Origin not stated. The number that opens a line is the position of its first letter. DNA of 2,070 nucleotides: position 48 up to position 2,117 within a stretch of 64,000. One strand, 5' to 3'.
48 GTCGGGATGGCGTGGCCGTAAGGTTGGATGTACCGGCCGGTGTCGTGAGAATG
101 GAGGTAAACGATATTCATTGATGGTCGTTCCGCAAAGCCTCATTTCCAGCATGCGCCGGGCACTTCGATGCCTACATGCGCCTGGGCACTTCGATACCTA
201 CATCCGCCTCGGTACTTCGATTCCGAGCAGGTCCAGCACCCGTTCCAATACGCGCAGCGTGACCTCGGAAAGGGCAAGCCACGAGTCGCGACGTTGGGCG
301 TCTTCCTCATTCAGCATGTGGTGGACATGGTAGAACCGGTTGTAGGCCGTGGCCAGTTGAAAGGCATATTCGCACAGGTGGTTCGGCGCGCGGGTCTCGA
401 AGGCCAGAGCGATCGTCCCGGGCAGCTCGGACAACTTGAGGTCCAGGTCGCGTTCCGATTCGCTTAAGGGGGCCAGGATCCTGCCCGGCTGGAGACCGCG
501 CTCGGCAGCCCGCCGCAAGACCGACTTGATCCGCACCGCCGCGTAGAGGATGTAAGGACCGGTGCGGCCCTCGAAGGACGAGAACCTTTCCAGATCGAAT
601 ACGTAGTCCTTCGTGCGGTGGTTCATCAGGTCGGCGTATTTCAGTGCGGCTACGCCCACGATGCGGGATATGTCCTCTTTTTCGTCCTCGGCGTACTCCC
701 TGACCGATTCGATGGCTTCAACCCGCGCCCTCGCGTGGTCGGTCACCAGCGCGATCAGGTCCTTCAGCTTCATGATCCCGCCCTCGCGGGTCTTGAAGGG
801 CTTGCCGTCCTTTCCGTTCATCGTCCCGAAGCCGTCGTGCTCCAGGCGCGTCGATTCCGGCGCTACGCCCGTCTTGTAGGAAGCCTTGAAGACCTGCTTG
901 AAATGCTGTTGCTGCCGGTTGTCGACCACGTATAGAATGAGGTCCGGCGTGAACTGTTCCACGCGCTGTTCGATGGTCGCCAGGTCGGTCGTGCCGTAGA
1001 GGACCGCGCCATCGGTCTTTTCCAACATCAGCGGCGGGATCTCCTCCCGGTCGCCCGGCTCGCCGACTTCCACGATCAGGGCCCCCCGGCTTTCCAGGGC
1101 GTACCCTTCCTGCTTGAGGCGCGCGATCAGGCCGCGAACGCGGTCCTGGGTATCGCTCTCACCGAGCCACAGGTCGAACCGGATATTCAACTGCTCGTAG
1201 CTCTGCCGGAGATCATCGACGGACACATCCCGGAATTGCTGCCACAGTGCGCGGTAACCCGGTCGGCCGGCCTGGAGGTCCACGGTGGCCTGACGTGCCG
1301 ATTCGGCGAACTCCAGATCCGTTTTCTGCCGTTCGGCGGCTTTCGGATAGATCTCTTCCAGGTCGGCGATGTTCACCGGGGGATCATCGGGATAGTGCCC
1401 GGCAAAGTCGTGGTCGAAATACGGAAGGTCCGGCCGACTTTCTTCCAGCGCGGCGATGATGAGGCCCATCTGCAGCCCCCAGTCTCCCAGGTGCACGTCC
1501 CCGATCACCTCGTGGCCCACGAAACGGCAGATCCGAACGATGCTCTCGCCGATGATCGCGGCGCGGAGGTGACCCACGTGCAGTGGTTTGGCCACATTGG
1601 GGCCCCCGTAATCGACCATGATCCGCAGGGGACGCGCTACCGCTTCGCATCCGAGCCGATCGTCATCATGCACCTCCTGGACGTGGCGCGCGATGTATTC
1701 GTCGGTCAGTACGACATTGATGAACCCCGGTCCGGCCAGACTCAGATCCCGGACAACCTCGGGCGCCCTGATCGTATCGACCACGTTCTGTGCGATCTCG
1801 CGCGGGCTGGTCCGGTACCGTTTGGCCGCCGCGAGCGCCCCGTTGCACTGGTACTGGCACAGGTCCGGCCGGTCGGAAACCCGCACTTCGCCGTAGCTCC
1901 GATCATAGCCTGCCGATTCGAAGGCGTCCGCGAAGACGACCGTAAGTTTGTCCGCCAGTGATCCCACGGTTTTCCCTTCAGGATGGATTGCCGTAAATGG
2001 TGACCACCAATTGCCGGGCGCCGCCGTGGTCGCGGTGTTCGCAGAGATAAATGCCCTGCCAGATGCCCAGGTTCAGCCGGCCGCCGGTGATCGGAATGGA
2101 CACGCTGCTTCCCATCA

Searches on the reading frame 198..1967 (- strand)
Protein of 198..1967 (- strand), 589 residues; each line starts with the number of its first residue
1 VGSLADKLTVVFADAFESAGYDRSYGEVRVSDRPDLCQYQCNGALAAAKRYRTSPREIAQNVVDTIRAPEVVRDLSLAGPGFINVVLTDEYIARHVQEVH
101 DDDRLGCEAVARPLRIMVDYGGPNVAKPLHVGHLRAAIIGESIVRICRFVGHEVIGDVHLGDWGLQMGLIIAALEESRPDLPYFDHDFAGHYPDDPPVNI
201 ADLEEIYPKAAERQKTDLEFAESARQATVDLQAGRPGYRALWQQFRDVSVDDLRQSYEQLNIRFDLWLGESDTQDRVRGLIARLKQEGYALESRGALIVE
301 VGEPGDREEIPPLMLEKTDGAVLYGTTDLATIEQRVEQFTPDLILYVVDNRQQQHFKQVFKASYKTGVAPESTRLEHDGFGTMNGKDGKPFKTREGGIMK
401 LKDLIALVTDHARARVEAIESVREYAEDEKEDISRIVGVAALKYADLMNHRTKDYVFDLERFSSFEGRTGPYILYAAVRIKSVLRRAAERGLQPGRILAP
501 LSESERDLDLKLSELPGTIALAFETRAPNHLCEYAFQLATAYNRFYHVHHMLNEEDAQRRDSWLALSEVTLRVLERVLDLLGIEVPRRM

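Call 23: search_protein_families(library=pfam, proteins=[window:198-1967:-])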
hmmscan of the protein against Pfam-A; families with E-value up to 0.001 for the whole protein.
window:198-1967:- (589 aa): 3 families
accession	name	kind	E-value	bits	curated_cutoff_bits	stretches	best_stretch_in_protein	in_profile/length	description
PF00750.26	tRNA-synt_1d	-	2.2e-88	297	23.3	1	102-458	8-348/349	tRNA synthetases class I (R), catalytic domain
PF05746.21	DALR_1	-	9.5e-25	87.4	22.3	1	473-589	1-117/117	DALR anticodon binding domain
PF03485.21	Arg_tRNA_synt_N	-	1.6e-15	57.9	21.5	1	10-87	5-85/85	Arginyl tRNA synthetase N terminal domain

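Call 73: list_cluster_members(proteins=[window:201-1967:-])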
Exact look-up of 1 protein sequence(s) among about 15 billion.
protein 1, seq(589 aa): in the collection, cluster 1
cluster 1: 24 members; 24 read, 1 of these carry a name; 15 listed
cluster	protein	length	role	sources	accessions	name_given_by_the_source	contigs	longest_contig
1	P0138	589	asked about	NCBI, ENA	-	-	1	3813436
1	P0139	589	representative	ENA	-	-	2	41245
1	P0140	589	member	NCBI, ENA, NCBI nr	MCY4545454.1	MAG: arginine--tRNA ligase [Gemmatimonadetes bacterium] | arginine--tRNA ligase [Gemmatimonadota bacterium]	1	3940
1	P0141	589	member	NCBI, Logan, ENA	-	-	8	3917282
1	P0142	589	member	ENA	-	-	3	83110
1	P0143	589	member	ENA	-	-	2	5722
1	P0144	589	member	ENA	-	-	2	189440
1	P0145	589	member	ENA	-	-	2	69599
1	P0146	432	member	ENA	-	-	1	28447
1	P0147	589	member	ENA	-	-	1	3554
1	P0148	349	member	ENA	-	-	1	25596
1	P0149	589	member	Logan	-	-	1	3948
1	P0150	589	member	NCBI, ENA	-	-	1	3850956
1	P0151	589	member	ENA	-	-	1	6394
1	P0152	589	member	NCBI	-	-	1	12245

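Call 74: find_encoding_contigs(protein=P0141, flank=10000, max_places=8)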
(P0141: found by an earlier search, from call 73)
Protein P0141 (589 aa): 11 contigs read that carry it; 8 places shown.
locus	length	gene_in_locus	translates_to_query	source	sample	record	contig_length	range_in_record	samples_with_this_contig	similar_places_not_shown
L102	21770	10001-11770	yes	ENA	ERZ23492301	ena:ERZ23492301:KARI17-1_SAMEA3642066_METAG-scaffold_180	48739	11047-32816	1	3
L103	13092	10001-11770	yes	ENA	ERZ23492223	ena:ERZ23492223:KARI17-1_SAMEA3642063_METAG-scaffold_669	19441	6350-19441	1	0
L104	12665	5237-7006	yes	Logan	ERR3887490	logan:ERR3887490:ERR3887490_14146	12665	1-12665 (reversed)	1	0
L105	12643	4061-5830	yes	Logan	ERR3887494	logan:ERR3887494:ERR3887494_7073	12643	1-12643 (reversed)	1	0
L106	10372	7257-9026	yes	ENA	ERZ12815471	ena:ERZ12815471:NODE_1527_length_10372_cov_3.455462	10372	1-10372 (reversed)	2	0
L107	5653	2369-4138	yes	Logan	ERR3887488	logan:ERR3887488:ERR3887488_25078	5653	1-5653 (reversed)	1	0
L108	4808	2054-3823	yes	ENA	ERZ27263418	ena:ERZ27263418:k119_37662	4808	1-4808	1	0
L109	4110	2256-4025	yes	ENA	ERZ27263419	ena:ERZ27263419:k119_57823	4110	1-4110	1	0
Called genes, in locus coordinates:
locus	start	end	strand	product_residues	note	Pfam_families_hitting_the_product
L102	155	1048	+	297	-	PF00701:DHDPS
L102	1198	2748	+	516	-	PF01039:Carboxyl_trans, PF03255:ACCA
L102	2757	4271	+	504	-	PF00289:Biotin_carb_N, PF02222:ATP-grasp (weak), PF02786:CPSase_L_D2, PF07478:Dala_Dala_lig_C, PF02785:Biotin_carb_C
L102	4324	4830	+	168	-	PF25917:BSH_RND (weak), PF25984:BSH_YknX (faint), PF00364:Biotin_lipoyl, PF25973:BSH_CzcB (faint)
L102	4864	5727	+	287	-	PF01261:AP_endonuc_2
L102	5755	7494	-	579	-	PF00587:tRNA-synt_2b, PF04073:tRNA_edit, PF03129:HGTP_anticodon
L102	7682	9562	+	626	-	-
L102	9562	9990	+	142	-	PF01894:YjbQ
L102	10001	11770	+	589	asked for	PF03485:Arg_tRNA_synt_N, PF00750:tRNA-synt_1d, PF05746:DALR_1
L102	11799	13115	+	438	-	PF00884:Sulfatase, PF01663:Phosphodiest, PF16347:SGSH_C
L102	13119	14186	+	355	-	PF19147:DUF5829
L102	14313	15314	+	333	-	PF01555:N6_N4_Mtase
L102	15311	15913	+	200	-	-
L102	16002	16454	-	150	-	PF03203:MerC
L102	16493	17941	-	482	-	PF12679:ABC2_membrane_2, PF26999:ABC-2_memb_rel (weak), PF12730:ABC2_membrane_4 (weak), PF12040:DUF3526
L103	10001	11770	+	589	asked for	PF03485:Arg_tRNA_synt_N, PF00750:tRNA-synt_1d, PF05746:DALR_1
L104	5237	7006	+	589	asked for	PF03485:Arg_tRNA_synt_N, PF00750:tRNA-synt_1d, PF05746:DALR_1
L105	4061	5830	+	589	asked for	PF03485:Arg_tRNA_synt_N, PF00750:tRNA-synt_1d, PF05746:DALR_1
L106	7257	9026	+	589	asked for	PF03485:Arg_tRNA_synt_N, PF00750:tRNA-synt_1d, PF05746:DALR_1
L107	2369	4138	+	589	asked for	PF03485:Arg_tRNA_synt_N, PF00750:tRNA-synt_1d, PF05746:DALR_1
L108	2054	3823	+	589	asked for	PF03485:Arg_tRNA_synt_N, PF00750:tRNA-synt_1d, PF05746:DALR_1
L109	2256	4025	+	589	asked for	PF03485:Arg_tRNA_synt_N, PF00750:tRNA-synt_1d, PF05746:DALR_1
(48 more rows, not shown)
